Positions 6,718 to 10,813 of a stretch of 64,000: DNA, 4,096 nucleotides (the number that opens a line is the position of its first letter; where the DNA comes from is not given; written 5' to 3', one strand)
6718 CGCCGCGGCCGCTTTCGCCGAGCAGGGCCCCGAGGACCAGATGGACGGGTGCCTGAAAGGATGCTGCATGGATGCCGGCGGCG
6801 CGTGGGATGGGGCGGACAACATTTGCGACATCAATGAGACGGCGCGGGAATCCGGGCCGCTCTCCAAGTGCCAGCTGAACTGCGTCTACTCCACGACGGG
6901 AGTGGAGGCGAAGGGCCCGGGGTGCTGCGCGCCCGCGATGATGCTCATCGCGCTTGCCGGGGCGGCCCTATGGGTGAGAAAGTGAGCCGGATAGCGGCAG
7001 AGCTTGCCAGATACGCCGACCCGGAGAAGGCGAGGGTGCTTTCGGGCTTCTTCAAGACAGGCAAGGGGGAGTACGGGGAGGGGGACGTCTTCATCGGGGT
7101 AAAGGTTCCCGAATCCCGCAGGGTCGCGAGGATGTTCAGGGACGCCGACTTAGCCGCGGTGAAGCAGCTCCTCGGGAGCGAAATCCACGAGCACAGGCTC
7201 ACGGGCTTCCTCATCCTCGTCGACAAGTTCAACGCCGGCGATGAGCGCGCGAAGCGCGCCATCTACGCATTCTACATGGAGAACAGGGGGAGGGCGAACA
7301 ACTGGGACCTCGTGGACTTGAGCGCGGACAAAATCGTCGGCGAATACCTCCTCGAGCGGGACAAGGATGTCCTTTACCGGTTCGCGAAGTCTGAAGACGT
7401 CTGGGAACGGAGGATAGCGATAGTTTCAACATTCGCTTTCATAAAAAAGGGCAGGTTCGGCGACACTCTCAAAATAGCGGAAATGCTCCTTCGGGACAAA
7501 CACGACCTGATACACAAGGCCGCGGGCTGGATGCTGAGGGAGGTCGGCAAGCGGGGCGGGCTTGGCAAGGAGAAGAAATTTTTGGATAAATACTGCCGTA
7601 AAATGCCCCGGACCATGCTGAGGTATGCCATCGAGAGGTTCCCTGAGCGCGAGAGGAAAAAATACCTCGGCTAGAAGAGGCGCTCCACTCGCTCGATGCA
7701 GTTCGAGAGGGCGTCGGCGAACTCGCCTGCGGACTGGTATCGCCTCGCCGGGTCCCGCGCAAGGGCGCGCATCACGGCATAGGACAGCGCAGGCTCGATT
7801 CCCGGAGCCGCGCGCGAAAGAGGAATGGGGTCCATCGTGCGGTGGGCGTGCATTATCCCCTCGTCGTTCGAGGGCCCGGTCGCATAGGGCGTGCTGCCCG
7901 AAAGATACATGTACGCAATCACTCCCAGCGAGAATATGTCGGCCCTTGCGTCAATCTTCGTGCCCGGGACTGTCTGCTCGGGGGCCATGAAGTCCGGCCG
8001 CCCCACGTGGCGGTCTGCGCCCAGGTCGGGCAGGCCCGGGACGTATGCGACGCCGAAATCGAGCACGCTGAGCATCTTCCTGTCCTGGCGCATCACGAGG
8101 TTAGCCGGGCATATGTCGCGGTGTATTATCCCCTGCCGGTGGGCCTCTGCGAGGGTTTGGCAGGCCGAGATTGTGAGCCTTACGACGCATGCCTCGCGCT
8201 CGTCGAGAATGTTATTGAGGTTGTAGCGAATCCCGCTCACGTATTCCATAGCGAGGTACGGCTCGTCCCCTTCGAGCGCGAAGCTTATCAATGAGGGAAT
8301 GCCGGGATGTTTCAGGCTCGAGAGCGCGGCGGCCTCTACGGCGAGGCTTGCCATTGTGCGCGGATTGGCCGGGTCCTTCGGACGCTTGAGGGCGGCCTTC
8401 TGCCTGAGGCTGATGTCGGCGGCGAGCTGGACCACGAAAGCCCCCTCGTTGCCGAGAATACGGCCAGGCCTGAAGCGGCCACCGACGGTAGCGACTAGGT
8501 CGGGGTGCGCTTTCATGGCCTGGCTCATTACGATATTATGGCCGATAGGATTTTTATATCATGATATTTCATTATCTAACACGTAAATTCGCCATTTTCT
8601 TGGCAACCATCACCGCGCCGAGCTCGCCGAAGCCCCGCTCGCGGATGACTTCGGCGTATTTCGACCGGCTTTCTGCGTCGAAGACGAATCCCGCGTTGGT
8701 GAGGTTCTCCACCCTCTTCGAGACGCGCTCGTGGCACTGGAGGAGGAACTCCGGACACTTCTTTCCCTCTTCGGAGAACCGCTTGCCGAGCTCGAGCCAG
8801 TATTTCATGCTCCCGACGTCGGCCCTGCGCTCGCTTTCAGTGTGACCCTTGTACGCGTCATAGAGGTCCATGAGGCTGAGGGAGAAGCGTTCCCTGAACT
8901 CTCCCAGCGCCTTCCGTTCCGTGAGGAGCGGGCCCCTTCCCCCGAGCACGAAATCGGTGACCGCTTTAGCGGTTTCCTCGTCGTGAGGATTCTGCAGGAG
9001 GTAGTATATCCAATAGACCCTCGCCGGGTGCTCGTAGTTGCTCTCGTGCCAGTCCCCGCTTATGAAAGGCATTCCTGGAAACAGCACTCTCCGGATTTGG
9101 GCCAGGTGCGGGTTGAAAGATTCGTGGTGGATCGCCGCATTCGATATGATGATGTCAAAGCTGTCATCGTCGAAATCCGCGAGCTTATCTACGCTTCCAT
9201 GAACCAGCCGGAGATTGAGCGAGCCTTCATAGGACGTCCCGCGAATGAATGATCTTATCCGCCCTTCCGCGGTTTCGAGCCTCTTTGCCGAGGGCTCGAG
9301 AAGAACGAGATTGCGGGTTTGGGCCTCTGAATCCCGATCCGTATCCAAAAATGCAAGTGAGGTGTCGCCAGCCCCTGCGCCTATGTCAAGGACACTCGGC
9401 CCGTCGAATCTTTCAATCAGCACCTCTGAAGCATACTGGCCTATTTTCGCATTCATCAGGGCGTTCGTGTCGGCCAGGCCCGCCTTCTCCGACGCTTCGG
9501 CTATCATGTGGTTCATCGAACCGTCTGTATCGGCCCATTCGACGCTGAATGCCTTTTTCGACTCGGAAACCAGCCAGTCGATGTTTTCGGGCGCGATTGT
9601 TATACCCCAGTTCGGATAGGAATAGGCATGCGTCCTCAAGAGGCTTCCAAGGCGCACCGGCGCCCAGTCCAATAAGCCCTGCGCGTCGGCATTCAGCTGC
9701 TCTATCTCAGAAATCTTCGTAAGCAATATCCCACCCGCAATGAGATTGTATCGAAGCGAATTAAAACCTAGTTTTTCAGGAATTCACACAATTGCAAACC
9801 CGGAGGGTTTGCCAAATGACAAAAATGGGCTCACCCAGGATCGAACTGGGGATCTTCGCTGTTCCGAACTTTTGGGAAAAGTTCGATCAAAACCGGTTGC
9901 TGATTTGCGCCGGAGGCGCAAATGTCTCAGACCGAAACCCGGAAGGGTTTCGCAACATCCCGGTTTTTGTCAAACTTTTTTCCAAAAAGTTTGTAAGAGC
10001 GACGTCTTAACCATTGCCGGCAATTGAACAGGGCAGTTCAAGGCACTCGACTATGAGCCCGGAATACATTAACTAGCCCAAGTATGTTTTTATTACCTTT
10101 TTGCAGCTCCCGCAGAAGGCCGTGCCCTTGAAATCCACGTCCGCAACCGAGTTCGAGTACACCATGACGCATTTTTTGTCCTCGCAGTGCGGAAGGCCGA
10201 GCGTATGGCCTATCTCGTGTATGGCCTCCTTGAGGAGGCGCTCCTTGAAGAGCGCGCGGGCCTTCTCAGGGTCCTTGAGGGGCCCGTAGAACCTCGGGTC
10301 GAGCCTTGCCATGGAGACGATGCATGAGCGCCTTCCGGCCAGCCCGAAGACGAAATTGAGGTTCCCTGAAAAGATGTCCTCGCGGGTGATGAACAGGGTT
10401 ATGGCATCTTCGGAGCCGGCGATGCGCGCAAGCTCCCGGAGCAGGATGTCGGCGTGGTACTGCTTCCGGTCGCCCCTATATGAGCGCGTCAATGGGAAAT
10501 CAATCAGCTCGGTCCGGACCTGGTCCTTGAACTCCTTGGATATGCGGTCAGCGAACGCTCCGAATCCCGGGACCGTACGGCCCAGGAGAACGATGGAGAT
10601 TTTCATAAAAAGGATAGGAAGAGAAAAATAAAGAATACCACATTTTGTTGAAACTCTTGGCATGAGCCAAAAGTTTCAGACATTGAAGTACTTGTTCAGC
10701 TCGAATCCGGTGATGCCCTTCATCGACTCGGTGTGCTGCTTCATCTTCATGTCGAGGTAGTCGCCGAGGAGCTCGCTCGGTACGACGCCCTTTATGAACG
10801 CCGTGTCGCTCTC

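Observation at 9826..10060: tRNA-Val(UAC) gene split by two introns, one non-canonical in the D-loop and one about 130 nt and highly structured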

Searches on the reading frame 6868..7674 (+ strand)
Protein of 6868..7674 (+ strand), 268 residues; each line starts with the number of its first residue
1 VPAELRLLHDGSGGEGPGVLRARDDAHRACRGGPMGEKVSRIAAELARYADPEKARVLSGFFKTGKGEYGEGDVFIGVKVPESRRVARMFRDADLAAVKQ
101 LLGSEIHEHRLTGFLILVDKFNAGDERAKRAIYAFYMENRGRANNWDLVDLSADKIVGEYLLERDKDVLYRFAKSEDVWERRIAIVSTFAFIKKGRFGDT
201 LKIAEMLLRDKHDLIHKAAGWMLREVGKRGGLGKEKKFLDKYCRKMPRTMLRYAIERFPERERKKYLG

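Call 69: search_protein_families(library=pfam, proteins=[window:6868-7674:+])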
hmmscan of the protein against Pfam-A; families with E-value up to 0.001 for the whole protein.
window:6868-7674:+ (268 aa): 1 family
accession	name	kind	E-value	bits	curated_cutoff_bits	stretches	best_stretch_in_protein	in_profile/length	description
PF08713.17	DNA_alkylation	-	4.7e-59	200.1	21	1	43-258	2-213/213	DNA alkylation repair enzyme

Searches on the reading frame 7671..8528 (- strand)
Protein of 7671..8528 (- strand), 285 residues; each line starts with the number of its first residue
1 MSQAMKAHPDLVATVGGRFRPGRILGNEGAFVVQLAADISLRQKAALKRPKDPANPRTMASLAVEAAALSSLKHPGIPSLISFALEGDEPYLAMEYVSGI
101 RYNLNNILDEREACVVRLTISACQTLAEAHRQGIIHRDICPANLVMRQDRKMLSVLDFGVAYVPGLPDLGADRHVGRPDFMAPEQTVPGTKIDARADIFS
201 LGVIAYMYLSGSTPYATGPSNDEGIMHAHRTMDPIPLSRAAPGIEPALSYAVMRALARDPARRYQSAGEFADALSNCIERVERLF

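Call 9: search_protein_families(library=pfam, proteins=[window:7671-8528:-])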
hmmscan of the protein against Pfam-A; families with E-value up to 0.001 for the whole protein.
window:7671-8528:- (285 aa): 4 families
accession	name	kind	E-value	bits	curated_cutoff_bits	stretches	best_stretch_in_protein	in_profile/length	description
PF00069.31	Pkinase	-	4.4e-27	95.6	31.7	1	24-263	6-251/263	Protein kinase domain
PF07714.23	PK_Tyr_Ser-Thr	-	5.8e-16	59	23.1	1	42-222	28-211/258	Protein tyrosine and serine/threonine kinase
PF01636.29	APH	-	7.7e-06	26.3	23.2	1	126-161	162-197/239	Phosphotransferase enzyme family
PF03109.22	ABC1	-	2.6e-05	23.9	22.9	1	90-160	143-213/244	ABC1 atypical kinase-like domain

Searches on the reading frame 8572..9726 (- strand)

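Call 9: search_protein_families(library=pfam, proteins=[window:8572-9726:-])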
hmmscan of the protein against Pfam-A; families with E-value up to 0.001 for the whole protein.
window:8572-9726:- (384 aa): 6 families
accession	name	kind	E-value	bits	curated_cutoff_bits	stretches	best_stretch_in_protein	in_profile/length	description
PF13649.12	Methyltransf_25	-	9.9e-10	39.4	27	1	112-218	1-96/97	Methyltransferase domain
PF08241.18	Methyltransf_11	-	1.8e-09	38.5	21.2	1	113-218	1-90/95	Methyltransferase domain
PF13847.12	Methyltransf_31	-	5.8e-09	36.2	27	1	109-227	4-113/145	Methyltransferase domain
PF08242.18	Methyltransf_12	-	5.5e-06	27.5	30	1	113-218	1-95/98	Methyltransferase domain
PF01209.24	Ubie_methyltran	-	1.1e-05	25.4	20.1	1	108-220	47-148/233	ubiE/COQ5 methyltransferase family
PF13489.12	Methyltransf_23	-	0.00038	20.7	27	1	105-213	19-106/164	Methyltransferase domain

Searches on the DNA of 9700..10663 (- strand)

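Call 5: search_rna_families(source=window, start=9700, end=10150, threshold=evalue, max_evalue=10, show_alignments=5)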
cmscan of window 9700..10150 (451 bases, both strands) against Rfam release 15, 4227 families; matches with E-value up to 10: 3.
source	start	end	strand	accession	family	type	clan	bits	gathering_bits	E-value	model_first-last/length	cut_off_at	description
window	9781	9825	+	RF00436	UnaL2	Cis-reg;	-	19.6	55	0.48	1-54/54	no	UnaL2 LINE 3' element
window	9833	9864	-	RF00173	Hairpin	Gene; ribozyme;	-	16.3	65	1.4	1-52/52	no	Hairpin ribozyme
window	9961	10004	+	RF00749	mir-208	Gene; miRNA;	-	15.3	56.4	1.5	1-77/77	no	mir-208 microRNA precursor family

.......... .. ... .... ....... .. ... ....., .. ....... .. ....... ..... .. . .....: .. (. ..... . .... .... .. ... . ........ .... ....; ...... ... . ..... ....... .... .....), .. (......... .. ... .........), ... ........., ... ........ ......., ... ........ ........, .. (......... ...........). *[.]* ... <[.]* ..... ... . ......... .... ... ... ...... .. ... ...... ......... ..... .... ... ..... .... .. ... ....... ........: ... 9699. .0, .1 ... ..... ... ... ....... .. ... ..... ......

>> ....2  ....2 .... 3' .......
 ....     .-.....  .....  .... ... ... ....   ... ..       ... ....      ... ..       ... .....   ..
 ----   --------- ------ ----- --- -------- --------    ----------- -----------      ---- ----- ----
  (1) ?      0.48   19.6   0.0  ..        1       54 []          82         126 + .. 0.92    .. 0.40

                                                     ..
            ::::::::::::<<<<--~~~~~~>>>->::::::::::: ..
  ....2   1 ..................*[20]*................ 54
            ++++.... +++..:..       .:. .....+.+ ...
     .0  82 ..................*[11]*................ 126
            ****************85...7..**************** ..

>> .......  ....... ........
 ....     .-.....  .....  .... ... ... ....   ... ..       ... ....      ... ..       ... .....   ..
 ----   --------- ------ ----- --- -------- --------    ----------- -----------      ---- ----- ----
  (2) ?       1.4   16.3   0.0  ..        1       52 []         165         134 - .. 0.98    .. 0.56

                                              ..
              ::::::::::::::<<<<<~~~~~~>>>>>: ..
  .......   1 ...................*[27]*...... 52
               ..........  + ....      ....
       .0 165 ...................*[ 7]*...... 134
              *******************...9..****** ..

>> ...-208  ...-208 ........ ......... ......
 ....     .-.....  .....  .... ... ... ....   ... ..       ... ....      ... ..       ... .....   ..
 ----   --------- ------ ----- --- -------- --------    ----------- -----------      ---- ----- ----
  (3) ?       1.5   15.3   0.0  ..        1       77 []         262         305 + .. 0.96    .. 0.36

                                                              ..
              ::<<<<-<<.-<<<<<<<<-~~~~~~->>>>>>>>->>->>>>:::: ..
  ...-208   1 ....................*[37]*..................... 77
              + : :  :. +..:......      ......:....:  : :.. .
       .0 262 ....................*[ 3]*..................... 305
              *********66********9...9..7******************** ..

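Call 75: build_rna_model(alignment_id=A3)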
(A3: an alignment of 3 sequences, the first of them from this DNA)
Model R1 built from alignment A3 (3 sequences, 138 columns); structure: RNAalifold consensus.
model positions 110; base pairs 36; branch points 0; effective number of sequences 0.92; information 0.59 bits per position. Calibrated on 0.2 Mb of random sequence (short: E-values are rough).
structure used (alignment columns):
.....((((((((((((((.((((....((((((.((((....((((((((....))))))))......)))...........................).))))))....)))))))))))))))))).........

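Call 76: search_with_rna_model(model_id=R1, sources=[window, L001, L003, L006, L007, L008, L009, L010, L011, L012, L013, L015, L016, L017, L019, L020, L044, L045, L046], max_evalue=10, show_alignments=0)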
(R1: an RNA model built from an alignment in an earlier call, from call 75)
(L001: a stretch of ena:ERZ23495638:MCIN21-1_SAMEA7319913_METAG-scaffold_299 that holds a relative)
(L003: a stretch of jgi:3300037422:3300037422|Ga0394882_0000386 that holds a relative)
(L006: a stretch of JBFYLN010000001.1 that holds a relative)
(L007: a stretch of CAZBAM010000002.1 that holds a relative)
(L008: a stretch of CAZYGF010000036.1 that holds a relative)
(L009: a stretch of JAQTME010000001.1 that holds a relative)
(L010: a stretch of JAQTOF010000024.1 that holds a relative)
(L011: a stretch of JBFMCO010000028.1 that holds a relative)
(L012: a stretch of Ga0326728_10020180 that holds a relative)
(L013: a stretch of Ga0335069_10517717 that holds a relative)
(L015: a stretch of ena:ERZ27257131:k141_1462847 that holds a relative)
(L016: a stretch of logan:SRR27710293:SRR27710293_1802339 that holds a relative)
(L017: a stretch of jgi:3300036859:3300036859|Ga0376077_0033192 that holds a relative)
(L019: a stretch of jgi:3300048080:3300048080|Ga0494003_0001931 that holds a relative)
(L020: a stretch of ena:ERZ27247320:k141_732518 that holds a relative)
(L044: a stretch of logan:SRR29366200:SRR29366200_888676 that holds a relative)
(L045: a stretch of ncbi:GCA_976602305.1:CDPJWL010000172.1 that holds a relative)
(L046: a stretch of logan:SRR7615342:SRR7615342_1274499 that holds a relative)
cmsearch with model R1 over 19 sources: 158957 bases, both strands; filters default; matches with E-value up to 10: 8.
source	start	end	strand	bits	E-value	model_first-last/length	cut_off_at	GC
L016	1304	1413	+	130.6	5e-31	1-110/110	no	0.36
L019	2080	2189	+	130.2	6.3e-31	1-110/110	no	0.34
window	9862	9994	-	93.9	1.8e-21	1-110/110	no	0.46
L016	1299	1408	-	63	2.1e-13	1-110/110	no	0.35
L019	2074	2184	-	59.6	1.6e-12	1-110/110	no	0.32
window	9865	9998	+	34.7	5e-06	1-110/110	no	0.46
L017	1959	2010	+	28.8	0.00017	1-110/110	no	0.27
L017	1954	2005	-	24.5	0.0022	1-110/110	no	0.25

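Call 78: search_rna_families(sources=[L003, L010, L020, L044, L001, L017, L019, L012], threshold=gathering)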
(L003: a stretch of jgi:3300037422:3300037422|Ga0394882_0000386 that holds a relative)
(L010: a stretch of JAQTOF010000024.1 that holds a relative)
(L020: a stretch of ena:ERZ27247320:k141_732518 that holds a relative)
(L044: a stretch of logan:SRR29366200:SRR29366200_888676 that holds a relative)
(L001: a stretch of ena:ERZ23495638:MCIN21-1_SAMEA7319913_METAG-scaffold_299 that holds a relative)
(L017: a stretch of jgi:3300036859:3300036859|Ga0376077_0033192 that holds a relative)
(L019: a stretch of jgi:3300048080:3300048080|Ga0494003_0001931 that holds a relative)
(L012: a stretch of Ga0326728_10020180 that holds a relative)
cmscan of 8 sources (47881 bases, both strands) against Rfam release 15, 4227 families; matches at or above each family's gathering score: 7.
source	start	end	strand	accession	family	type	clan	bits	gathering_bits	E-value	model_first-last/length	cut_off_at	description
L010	1908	1980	+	RF00005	tRNA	Gene; tRNA;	CL00001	68.5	29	6.2e-13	1-71/71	no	tRNA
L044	1752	1824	+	RF00005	tRNA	Gene; tRNA;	CL00001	68.5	29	6.2e-13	1-71/71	no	tRNA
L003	4544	4616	+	RF00005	tRNA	Gene; tRNA;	CL00001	68.4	29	6.5e-13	1-71/71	no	tRNA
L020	1159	1231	+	RF00005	tRNA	Gene; tRNA;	CL00001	66.8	29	1.8e-12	1-71/71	no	tRNA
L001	2820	2928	+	RF00005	tRNA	Gene; tRNA;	CL00001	55.7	29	2e-09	1-71/71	no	tRNA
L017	1922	2046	+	RF00005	tRNA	Gene; tRNA;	CL00001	53.8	29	6.9e-09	1-71/71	no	tRNA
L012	4384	4455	+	RF00005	tRNA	Gene; tRNA;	CL00001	36.8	29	0.00032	1-71/71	no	tRNA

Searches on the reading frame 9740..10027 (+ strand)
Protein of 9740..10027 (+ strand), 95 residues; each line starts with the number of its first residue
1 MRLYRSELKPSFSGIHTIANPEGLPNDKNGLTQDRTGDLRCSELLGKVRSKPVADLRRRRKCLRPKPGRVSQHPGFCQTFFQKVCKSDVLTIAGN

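Call 79: search_protein_families(library=pfam, proteins=[window:9740-10027:+], max_evalue=1)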
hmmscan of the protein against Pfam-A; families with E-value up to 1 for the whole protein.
window:9740-10027:+ (95 aa): 0 families
